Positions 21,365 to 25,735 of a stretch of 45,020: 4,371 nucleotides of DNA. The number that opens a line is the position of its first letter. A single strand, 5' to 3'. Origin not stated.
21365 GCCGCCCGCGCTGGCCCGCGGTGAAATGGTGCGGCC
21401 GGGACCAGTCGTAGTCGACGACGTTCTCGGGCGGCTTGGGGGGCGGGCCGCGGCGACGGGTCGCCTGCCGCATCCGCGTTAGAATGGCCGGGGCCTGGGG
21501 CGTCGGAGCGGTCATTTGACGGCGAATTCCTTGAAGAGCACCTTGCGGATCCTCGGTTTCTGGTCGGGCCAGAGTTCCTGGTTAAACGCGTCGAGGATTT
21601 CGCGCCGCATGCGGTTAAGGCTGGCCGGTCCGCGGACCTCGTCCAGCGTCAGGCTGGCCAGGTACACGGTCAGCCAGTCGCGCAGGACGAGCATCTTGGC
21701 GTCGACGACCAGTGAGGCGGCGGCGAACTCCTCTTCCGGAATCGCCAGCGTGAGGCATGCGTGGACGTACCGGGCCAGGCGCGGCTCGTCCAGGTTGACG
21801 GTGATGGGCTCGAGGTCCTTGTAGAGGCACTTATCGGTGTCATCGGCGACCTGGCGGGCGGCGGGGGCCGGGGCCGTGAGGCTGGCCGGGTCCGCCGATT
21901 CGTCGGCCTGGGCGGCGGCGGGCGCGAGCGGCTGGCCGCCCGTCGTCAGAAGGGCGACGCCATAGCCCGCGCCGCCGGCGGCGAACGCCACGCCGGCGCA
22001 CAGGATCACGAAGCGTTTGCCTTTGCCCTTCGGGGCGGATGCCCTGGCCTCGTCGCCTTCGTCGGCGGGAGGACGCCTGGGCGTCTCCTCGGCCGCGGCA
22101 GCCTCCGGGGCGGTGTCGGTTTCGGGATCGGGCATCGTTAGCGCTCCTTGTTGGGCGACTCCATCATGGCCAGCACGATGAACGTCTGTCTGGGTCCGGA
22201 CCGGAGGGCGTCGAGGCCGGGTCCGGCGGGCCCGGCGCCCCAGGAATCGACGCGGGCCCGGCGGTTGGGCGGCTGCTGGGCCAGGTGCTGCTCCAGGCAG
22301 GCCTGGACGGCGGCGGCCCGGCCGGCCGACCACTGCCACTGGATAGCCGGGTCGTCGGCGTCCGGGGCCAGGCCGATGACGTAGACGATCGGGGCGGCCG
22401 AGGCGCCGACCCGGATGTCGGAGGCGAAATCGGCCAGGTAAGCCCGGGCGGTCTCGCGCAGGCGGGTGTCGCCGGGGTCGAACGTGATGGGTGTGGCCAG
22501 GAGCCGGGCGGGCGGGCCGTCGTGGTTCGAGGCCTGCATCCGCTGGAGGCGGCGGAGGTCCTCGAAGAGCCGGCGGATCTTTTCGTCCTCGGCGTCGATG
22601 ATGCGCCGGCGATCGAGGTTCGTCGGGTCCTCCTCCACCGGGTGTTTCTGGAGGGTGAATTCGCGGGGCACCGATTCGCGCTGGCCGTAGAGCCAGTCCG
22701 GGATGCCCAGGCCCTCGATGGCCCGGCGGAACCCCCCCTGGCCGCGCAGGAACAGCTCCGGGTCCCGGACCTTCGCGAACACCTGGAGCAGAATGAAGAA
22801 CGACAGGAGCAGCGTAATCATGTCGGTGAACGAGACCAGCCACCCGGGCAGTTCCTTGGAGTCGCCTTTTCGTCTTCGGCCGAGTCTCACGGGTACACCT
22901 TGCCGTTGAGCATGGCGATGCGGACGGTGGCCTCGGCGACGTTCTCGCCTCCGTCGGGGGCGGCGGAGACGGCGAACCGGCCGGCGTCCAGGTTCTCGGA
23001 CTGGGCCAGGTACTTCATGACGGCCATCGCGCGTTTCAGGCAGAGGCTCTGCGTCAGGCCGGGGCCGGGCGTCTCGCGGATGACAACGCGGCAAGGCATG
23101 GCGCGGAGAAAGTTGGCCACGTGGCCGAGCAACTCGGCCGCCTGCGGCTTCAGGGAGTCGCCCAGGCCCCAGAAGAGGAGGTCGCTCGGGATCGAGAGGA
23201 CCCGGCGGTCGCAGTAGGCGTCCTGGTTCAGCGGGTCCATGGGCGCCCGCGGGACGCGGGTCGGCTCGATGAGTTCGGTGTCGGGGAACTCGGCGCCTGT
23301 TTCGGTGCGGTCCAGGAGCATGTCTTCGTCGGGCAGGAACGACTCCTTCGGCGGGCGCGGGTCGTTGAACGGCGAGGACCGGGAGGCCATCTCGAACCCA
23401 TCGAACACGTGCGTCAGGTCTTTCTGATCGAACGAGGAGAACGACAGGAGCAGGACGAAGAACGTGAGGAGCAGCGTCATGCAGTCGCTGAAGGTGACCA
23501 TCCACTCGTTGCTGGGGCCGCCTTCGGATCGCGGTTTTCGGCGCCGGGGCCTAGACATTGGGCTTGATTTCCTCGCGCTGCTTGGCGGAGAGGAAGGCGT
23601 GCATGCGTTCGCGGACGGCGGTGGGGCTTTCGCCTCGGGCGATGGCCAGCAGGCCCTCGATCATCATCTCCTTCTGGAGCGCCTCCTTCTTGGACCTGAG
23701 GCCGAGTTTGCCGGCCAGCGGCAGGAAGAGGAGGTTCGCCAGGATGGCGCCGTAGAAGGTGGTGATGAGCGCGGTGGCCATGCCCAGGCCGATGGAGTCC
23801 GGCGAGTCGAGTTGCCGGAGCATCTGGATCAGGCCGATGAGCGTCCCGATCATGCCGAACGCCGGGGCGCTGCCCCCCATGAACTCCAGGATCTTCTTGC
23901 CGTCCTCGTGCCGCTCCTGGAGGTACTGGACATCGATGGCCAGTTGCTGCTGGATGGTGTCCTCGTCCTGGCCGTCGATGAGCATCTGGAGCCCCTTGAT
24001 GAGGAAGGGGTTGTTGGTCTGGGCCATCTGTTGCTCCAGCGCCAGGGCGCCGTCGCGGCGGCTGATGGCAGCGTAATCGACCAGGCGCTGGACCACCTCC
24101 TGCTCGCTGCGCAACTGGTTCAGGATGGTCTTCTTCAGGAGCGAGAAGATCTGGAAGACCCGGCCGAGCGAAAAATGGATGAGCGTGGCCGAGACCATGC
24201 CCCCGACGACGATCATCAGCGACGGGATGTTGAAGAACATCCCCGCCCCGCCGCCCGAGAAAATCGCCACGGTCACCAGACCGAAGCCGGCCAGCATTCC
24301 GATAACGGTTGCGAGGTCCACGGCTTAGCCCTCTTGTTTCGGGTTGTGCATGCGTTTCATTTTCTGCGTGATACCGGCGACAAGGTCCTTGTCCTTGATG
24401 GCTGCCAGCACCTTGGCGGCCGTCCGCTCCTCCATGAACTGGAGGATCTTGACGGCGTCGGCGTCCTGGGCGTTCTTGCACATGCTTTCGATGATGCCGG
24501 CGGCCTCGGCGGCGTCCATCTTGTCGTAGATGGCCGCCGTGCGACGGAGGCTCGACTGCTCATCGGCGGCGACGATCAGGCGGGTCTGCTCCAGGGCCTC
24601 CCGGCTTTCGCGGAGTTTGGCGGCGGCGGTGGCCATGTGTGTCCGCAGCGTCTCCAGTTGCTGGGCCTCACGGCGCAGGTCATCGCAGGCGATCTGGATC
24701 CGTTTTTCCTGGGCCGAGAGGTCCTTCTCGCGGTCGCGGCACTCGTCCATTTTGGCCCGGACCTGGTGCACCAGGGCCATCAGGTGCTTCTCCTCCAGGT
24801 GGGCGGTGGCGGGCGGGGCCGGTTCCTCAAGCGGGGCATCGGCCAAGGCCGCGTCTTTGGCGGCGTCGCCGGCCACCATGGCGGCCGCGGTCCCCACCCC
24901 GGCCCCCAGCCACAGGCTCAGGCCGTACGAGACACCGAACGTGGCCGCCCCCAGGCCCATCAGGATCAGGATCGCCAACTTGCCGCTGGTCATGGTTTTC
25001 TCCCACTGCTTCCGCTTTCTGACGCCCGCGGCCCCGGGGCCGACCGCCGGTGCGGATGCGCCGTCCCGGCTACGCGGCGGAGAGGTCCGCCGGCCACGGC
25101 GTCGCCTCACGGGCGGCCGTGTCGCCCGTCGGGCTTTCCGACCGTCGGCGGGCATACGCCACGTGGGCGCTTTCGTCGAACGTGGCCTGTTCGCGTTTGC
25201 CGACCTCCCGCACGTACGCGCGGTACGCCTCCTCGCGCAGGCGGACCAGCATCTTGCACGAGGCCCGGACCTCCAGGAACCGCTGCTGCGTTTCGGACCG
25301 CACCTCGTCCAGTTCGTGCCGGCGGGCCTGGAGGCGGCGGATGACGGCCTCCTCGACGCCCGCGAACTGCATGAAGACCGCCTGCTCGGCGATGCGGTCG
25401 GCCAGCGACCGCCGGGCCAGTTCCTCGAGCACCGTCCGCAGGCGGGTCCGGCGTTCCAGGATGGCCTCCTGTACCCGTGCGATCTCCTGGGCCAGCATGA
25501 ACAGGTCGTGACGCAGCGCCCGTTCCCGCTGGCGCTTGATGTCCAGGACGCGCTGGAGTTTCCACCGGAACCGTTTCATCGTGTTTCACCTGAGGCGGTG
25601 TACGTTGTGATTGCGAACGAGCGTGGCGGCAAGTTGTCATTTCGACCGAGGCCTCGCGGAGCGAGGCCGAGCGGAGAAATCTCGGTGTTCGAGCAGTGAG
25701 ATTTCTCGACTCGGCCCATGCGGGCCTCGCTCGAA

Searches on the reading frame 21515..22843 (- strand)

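Call 56: search_protein_families(library=pfam, proteins=[window:21515-22843:-], max_evalue=0.01)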
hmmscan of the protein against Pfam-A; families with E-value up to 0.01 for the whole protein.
window:21515-22843:- (443 aa): 1 family
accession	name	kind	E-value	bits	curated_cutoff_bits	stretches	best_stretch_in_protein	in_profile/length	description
PF03748.19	FliL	-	1.1e-13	52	24.6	1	343-442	3-102/103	Flagellar basal body-associated protein FliL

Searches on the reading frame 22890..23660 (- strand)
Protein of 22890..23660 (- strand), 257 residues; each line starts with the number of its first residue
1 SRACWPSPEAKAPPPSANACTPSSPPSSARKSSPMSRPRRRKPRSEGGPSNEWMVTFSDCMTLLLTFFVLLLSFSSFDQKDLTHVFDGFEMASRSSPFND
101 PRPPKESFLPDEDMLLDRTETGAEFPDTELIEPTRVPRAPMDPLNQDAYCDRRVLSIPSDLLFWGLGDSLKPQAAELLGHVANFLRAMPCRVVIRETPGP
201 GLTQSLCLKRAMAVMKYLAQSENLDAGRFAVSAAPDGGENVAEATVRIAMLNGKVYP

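Call 6: search_protein_families(library=pfam, proteins=[window:22890-23660:-], max_evalue=0.001)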
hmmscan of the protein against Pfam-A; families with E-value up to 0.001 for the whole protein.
window:22890-23660:- (257 aa): 1 family
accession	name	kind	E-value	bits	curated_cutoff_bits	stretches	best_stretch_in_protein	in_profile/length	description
PF13677.11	MotB_plug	-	2.6e-16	59.4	24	1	40-91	2-56/58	Membrane MotB of proton-channel complex MotA/MotB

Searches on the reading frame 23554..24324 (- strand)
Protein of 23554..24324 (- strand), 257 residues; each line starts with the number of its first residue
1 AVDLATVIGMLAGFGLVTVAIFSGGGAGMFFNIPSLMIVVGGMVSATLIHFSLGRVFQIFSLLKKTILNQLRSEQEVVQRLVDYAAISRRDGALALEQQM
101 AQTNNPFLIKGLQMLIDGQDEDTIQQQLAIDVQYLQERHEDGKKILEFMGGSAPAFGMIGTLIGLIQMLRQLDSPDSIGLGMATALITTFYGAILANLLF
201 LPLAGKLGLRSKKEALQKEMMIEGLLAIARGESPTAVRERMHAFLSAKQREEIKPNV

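Call 6: search_protein_families(library=pfam, proteins=[window:23554-24324:-], max_evalue=0.001)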
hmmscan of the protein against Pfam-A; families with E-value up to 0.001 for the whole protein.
window:23554-24324:- (257 aa): 1 family
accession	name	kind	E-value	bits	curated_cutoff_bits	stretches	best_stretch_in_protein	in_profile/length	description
PF01618.21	MotA_ExbB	-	6.6e-29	100.7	22.9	1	102-219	4-126/127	MotA/TolQ/ExbB proton channel family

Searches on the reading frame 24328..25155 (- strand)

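Call 56: search_protein_families(library=pfam, proteins=[window:24328-25155:-], max_evalue=0.01)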
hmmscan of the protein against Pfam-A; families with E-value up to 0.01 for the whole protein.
window:24328-25155:- (276 aa): 0 families

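Call 72: search_protein_families(library=pfam, proteins=[window:24328-24993:-], max_evalue=10)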
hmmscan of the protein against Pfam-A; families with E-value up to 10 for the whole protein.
window:24328-24993:- (222 aa): 4 families
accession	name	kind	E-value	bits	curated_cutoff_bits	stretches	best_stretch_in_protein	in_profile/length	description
PF09868.14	DUF2095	-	0.051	14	25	1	103-221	7-119/129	Uncharacterized protein conserved in archaea (DUF2095)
PF23886.1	DUF7239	-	0.16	12.7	24.6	1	111-161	18-70/112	Family of unknown function (DUF7239)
PF14932.11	HAUS-augmin3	-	0.92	9.4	29.4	1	66-162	44-141/260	HAUS augmin-like complex subunit 3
PF01496.24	V_ATPase_I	-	2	6.6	30.7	1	69-176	37-144/815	V-type ATPase 116kDa subunit family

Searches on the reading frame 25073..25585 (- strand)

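Call 6: search_protein_families(library=pfam, proteins=[window:25073-25585:-], max_evalue=0.001)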
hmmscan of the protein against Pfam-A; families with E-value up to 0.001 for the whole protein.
window:25073-25585:- (171 aa): 0 families

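Call 72: search_protein_families(library=pfam, proteins=[window:25073-25579:-], max_evalue=10)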
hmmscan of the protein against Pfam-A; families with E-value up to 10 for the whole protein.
window:25073-25579:- (169 aa): 4 families
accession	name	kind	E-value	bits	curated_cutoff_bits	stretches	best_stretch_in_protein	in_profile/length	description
PF02050.21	FliJ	-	0.012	16.3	28.4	1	30-141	4-122/123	Flagellar FliJ protein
PF12919.13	TcdA_TcdB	-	0.069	12.8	23.6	1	5-85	220-299/382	TcdA/TcdB catalytic glycosyltransferase domain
PF07200.18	Mod_r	-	0.1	13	30.1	2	4-103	21-120/146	Modifier of rudimentary (Mod(r)) protein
PF08558.16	TRF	-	0.19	11.8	25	1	48-98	148-198/239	Telomere repeat binding factor (TRF)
